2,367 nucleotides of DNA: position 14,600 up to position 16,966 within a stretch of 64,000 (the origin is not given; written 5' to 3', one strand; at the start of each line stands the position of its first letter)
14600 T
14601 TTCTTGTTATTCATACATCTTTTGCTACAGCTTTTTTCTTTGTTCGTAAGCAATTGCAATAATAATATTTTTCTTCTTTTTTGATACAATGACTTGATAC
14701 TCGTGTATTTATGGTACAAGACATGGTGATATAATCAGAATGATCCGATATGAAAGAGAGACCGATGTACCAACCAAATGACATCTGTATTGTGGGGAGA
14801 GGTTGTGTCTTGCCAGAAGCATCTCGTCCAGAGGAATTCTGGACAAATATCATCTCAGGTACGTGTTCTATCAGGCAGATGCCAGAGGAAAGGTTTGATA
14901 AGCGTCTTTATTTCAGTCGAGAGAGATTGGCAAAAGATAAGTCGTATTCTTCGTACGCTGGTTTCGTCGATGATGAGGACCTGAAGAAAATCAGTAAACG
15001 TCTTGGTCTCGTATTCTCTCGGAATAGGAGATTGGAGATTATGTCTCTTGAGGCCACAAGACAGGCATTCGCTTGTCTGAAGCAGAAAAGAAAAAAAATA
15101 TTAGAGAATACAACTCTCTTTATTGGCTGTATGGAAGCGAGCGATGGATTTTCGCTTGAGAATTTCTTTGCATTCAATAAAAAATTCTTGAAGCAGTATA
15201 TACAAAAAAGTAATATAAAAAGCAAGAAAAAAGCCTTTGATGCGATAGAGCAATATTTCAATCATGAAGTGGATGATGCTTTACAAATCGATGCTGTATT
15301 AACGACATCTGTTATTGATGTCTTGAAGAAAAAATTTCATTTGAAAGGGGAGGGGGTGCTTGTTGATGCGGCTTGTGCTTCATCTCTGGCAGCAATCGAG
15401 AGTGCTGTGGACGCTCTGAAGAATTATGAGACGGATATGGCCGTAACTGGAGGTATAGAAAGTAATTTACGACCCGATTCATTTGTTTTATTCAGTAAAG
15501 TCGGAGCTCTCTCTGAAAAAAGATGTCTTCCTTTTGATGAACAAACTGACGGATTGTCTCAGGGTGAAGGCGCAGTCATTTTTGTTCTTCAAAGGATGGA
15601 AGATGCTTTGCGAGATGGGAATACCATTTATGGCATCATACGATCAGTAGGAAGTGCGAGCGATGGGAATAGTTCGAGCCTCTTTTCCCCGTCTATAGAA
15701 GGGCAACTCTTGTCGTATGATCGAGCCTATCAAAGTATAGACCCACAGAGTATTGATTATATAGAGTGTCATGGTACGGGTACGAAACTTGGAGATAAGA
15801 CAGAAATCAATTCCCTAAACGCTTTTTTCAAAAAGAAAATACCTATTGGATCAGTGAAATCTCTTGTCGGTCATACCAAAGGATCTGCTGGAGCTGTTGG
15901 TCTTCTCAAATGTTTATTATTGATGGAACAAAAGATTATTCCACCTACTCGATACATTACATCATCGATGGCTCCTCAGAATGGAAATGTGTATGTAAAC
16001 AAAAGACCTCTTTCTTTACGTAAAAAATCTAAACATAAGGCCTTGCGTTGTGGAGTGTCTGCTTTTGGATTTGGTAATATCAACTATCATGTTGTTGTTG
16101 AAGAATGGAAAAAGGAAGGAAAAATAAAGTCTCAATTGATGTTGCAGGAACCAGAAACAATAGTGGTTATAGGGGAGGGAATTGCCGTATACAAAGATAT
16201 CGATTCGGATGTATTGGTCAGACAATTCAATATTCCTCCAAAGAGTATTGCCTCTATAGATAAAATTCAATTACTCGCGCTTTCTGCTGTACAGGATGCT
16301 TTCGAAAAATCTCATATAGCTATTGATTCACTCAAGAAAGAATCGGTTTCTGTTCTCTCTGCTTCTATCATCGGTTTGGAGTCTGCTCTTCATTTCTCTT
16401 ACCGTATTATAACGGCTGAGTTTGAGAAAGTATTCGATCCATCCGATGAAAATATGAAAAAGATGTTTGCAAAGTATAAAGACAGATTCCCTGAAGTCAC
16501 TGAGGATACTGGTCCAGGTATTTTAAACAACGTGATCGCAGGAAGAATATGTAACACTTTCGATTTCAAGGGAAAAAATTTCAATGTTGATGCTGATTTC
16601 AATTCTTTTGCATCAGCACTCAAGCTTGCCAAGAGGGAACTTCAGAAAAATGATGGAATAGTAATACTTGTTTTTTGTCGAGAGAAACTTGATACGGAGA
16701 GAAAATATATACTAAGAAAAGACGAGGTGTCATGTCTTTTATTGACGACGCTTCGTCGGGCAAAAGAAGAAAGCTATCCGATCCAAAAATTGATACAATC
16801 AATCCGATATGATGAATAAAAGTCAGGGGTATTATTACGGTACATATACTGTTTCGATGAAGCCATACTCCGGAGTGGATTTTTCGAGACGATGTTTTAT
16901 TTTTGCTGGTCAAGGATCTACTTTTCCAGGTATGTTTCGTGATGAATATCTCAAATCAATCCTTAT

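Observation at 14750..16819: KS gene carries a truncated, active-site-less second KS-like half (CLF-like remnant)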

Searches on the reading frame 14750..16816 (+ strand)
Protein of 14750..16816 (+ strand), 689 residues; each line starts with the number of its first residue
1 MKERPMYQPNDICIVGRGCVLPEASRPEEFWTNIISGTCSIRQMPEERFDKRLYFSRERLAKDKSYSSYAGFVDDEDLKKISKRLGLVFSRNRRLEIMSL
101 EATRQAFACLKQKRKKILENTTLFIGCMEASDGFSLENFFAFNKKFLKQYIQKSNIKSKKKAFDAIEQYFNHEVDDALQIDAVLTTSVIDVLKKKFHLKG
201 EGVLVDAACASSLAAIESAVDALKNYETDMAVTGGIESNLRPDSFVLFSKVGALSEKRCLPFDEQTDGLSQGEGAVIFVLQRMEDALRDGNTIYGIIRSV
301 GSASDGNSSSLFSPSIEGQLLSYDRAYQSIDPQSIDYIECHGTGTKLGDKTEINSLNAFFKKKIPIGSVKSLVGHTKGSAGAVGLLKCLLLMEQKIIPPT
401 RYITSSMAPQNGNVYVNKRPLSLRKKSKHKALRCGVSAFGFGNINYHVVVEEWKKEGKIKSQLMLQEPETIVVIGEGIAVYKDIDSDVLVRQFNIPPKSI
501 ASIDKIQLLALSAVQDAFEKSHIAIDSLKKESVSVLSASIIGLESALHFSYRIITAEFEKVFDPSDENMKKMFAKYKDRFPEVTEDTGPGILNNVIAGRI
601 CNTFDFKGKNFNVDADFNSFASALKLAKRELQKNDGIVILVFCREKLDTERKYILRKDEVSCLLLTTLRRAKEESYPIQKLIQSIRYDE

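Call 3: search_protein_families(library=pfam, proteins=[window:14750-16816:+], max_evalue=0.01)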
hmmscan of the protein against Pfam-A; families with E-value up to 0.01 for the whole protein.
window:14750-16816:+ (689 aa): 4 families
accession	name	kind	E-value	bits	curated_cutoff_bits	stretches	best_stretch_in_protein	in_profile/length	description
PF00109.32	ketoacyl-synt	-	4.3e-52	177.6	20.8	2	10-286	2-252/252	Beta-ketoacyl synthase, N-terminal domain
PF02801.28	Ketoacyl-synt_C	-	2.8e-30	105.2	20.8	1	294-401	1-116/119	Beta-ketoacyl synthase, C-terminal domain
PF16197.11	KAsynt_C_assoc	-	8.9e-06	26.5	33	1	410-474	9-66/111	Ketoacyl-synthetase C-terminal extension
PF00108.29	Thiolase_N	-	0.0041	17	26.4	1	204-238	80-114/260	Thiolase, N-terminal domain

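Call 5: search_protein_families(library=ncbifam, proteins=[window:14750-16816:+], max_evalue=0.01)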
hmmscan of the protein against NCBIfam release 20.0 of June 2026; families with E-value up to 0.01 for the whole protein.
window:14750-16816:+ (689 aa): 25 families
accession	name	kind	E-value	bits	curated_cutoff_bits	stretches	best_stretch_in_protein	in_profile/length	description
TIGR02813.1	omega_3_PfaA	subfamily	6e-82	275.3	1010.1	2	11-459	8-468/2582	polyketide-type polyunsaturated fatty acid synthase PfaA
NF045894.1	PKS_plus_SDR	equivalog_domain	2.3e-68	231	1740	2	195-458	159-432/1515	type I polyketide synthase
NF040607.1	mycolic_Pks13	equivalog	3e-65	220.5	2100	1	194-461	256-534/1680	polyketide synthase Pks13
NF041183.1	Pks2_ls1_myc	equivalog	7.8e-55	185.5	2400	2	196-459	160-431/2086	sulfolipid-1 biosynthesis phthioceranic/hydroxyphthioceranic acid synthase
TIGR03150.1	fabF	equivalog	8.5e-49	166.3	493.75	1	195-450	147-406/407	beta-ketoacyl-ACP synthase II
NF053555.1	prodigi_MBC_PigJ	equivalog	1e-46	159.6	900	1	13-451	334-757/759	prodigiosin MBC biosynthesis protein PigJ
NF005589.0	PRK07314.1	subfamily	1.7e-44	152.2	387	1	179-453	134-412/413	beta-ketoacyl-ACP synthase II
NF004618.0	PRK05952.1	equivalog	4.8e-43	147.5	455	1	204-452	142-382/384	beta-ketoacyl-ACP synthase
NF004970.0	PRK06333.1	subfamily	3.8e-40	138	525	1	195-454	159-423/424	beta-ketoacyl-ACP synthase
NF005490.0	PRK07103.1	equivalog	1.2e-39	136.6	445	1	181-452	141-412/414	polyketide beta-ketoacyl:acyl carrier protein synthase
NF006618.0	PRK09185.1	subfamily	3.8e-39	134.8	407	1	154-450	107-390/394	beta-ketoacyl-ACP synthase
NF006274.0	PRK08439.1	equivalog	1.1e-38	133.1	621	1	188-450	141-403/406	beta-ketoacyl-ACP synthase II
NF005076.0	PRK06501.1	equivalog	1.8e-38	132.5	629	1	150-451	117-421/425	beta-ketoacyl-ACP synthase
NF006587.0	PRK09116.1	equivalog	2.8e-35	121.9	470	1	195-453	150-407/408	beta-ketoacyl-ACP synthase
NF005935.0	PRK07967.1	equivalog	2.1e-33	115.7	630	1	180-454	133-405/406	beta-ketoacyl-ACP synthase I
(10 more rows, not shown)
